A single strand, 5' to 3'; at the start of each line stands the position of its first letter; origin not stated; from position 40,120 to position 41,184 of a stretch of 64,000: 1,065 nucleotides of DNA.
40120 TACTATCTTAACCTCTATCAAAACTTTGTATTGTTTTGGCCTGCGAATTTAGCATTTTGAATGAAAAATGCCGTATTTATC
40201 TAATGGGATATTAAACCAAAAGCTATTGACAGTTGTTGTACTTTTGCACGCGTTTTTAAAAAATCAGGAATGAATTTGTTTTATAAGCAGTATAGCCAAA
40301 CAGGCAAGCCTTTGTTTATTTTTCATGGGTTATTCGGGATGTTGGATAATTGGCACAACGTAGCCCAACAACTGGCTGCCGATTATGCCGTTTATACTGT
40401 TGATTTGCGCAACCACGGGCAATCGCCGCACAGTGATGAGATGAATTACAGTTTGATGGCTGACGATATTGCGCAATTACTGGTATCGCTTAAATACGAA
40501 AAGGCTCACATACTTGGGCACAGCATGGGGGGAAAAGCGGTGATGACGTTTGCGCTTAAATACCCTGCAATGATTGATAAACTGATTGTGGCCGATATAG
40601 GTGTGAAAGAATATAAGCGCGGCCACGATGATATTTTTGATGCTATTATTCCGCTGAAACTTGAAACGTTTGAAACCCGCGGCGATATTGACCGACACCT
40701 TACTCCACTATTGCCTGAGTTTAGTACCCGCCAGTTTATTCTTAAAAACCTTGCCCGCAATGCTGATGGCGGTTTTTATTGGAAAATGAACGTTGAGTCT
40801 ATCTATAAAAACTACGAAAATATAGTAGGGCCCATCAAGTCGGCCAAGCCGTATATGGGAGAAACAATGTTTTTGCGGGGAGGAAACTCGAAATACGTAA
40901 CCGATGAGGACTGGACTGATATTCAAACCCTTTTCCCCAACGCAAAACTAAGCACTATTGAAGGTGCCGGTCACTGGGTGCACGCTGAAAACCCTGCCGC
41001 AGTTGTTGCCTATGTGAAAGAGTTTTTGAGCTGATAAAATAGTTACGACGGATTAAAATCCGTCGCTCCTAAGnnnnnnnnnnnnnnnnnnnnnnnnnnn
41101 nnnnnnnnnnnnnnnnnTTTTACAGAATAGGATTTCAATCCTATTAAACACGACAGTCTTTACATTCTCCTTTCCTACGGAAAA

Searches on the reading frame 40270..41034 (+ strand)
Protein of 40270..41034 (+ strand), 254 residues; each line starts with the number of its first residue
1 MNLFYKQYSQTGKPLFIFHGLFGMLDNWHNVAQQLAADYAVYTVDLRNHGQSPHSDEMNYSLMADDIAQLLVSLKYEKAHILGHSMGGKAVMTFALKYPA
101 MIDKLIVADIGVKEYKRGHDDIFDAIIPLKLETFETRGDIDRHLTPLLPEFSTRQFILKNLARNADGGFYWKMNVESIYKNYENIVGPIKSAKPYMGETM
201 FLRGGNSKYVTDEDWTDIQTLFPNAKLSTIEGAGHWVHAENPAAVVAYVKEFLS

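Call 12: search_protein_families(library=pfam, proteins=[window:40270-41034:+])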
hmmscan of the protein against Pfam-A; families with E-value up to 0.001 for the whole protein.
window:40270-41034:+ (254 aa): 5 families
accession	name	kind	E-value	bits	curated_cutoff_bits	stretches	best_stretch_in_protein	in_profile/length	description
PF00561.26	Abhydrolase_1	-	6.4e-30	105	25.8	1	13-242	1-245/245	alpha/beta hydrolase fold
PF12697.13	Abhydrolase_6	-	6.4e-19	69.9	26.3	1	17-247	3-216/217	Alpha/beta hydrolase family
PF12146.15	Hydrolase_4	-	1e-13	51.6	27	1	15-107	7-106/239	Serine aminopeptidase, S33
PF07819.20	PGAP1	-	2.1e-07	31.4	24.3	1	11-108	3-125/233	PGAP1-like alpha/beta domain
PF00975.26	Thioesterase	-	8.7e-06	26.5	26.4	1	14-98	2-87/226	Thioesterase domain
